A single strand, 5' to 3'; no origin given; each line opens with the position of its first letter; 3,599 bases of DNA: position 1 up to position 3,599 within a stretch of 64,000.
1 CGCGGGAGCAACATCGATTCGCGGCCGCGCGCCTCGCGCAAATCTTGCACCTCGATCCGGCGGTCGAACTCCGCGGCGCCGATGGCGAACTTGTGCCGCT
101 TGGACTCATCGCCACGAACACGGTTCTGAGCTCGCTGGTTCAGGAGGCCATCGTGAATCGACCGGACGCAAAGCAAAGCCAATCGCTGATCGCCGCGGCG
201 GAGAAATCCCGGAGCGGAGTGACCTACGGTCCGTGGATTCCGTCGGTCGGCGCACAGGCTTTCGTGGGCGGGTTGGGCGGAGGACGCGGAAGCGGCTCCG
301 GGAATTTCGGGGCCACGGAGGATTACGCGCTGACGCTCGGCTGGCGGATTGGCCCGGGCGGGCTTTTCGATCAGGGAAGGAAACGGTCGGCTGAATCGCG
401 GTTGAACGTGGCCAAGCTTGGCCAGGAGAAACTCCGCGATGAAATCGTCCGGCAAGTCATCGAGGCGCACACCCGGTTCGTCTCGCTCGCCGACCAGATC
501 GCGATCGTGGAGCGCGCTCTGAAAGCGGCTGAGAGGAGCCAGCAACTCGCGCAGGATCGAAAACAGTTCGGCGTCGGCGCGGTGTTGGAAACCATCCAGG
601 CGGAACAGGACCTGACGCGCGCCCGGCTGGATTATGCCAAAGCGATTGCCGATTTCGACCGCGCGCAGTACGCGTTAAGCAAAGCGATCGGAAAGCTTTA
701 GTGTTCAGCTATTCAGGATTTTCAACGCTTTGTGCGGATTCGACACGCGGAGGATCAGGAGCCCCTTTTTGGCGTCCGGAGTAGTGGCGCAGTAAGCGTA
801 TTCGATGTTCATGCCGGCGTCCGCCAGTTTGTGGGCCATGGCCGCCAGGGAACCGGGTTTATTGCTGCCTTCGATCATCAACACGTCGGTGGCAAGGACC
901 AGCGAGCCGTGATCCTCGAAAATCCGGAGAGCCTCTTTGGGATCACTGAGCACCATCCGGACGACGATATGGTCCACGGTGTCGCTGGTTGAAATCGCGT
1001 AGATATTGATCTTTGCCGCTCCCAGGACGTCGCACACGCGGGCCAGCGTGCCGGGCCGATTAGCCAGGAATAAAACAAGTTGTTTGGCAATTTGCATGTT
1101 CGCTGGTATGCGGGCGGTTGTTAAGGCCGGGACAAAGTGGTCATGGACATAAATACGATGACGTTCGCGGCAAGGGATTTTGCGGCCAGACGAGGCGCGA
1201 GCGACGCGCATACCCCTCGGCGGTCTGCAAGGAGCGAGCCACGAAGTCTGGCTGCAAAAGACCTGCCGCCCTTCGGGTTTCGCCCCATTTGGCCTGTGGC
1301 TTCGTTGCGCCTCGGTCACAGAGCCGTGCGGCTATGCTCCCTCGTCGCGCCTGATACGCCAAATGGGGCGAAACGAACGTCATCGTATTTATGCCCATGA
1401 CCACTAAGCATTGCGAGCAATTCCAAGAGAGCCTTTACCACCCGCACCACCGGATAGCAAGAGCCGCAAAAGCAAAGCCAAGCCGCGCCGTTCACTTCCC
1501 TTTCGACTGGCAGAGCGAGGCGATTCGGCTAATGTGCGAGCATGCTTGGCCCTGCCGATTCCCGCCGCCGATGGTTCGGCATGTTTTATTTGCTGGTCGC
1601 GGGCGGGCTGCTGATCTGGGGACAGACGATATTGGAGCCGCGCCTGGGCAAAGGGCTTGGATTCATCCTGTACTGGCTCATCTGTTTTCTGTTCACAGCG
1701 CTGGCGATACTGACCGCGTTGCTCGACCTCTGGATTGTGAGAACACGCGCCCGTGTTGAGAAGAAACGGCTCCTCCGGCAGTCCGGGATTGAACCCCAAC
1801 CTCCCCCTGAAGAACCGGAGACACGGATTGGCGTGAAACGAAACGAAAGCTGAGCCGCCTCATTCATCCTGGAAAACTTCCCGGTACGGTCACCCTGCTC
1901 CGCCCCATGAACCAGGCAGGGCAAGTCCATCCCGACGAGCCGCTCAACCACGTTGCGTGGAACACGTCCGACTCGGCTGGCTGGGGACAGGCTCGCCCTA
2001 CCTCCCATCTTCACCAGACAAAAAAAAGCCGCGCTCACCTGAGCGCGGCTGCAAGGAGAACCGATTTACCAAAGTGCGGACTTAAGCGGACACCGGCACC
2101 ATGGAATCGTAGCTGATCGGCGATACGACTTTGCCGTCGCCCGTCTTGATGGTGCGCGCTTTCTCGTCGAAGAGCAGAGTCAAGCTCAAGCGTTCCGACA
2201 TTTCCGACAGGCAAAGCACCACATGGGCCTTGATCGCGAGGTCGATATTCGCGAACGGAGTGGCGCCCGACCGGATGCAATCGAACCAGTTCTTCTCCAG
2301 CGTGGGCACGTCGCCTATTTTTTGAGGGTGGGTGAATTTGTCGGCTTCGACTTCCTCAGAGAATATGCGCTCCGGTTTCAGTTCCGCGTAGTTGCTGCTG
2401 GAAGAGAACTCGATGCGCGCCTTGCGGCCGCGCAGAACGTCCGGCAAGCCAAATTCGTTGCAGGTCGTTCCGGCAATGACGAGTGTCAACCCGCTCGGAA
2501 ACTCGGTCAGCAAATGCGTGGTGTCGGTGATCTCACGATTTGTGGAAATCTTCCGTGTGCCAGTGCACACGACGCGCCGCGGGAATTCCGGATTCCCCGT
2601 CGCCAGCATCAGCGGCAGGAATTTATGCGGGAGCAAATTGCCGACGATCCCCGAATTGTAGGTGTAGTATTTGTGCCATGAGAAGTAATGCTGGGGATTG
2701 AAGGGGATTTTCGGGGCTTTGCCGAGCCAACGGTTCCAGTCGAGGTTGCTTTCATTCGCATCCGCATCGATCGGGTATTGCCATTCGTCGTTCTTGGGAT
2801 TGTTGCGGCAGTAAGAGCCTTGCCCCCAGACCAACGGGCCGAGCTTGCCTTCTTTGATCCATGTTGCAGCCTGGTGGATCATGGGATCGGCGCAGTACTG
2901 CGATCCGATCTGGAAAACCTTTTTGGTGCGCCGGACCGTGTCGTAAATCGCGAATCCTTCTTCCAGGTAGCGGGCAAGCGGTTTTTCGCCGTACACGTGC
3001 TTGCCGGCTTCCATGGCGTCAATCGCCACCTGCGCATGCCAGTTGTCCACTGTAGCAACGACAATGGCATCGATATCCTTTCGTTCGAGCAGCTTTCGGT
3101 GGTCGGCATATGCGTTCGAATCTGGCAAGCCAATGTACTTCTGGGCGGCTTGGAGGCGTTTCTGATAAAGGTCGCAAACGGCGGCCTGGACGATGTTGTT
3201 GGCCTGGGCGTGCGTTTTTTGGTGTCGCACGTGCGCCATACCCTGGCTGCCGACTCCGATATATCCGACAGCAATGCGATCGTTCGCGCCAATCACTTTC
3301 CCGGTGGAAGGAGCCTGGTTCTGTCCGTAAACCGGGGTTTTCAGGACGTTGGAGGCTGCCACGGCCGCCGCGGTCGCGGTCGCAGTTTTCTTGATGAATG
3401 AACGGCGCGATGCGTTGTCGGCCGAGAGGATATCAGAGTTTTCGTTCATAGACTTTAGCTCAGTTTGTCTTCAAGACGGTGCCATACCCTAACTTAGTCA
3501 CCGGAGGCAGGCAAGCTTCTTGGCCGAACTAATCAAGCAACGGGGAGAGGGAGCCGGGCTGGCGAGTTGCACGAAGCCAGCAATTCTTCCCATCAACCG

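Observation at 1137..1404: Three-copy ~270-nt multi-helix element whose helices covary (1137-1404, 21220-21494, 55685-55958)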

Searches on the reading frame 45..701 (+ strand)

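Call 17: search_protein_families(library=pfam, proteins=[window:45-701:+])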
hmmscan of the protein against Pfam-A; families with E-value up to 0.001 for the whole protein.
window:45-701:+ (218 aa): 1 family
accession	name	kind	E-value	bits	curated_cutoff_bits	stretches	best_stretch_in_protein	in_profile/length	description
PF02321.23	OEP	-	5.5e-23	82.2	22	1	28-216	1-187/187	Outer membrane efflux protein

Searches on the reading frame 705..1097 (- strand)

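Call 17: search_protein_families(library=pfam, proteins=[window:705-1097:-])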
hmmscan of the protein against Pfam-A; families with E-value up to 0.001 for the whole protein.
window:705-1097:- (130 aa): 7 families
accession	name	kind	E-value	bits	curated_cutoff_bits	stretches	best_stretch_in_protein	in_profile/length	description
PF19571.5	ACT_8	-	1.5e-20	73.8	23.5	1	5-127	4-124/141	ACT domain pair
PF01842.31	ACT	-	1.2e-15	57.4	27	2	7-61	3-59/66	ACT domain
PF22629.2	ACT_AHAS_ss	-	2.9e-13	50.2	27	2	74-125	2-53/67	AHAS small subunit-like ACT domain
PF13840.12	ACT_7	-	3.5e-10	40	27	1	14-47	20-52/65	ACT domain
PF13291.12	ACT_4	-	5.9e-09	36.9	27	1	7-44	9-47/80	ACT domain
PF22468.2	ACT_9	-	2.4e-07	30.8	27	1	12-40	9-37/61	ACT domain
PF13740.12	ACT_6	-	0.00087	19.6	23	0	13-58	11-56/76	ACT domain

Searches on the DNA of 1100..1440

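Call 13: search_rna_families(source=window, start=1100, end=1440, threshold=evalue, max_evalue=10)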
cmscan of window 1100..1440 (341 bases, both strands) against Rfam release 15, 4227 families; matches with E-value up to 10: 0.
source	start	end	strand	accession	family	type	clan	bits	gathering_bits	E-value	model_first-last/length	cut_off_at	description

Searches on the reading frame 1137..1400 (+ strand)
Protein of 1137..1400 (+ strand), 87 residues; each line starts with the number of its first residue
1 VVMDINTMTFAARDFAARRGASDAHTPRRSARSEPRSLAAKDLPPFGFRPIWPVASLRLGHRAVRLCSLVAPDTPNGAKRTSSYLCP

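Call 95: search_protein_families(library=pfam, proteins=[window:1137-1400:+], max_evalue=0.1)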
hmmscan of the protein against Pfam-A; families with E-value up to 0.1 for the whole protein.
window:1137-1400:+ (87 aa): 0 families

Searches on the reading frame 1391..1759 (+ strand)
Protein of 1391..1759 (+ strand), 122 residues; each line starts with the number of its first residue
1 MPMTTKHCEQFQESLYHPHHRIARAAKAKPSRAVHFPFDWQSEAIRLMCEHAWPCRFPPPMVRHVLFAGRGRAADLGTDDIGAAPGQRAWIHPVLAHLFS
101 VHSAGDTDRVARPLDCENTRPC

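Call 17: search_protein_families(library=pfam, proteins=[window:1391-1759:+])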
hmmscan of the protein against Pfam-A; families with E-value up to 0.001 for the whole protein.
window:1391-1759:+ (122 aa): 0 families

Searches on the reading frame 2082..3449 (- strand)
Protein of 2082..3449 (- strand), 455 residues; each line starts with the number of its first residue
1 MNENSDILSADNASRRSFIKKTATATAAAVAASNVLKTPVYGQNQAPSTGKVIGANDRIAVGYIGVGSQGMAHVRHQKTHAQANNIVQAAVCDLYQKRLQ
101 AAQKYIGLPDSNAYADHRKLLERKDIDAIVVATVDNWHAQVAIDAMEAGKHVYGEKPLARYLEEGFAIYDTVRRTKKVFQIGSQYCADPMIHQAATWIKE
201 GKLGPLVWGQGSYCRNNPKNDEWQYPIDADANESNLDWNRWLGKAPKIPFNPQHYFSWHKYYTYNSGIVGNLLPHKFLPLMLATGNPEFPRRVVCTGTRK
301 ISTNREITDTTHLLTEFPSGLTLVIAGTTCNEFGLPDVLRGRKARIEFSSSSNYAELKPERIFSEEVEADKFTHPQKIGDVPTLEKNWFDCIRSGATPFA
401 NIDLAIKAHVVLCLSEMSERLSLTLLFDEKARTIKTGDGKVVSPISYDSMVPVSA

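Call 17: search_protein_families(library=pfam, proteins=[window:2082-3449:-])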
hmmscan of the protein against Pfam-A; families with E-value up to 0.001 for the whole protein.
window:2082-3449:- (455 aa): 2 families
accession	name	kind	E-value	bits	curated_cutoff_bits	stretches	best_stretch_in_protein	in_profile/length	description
PF01408.29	GFO_IDH_MocA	-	2e-19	70.9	24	1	60-182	2-119/120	Oxidoreductase family, NAD-binding Rossmann fold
PF22725.1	GFO_IDH_MocA_C3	-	1.4e-06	28.7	27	0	255-333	32-108/124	GFO/IDH/MocA C-terminal domain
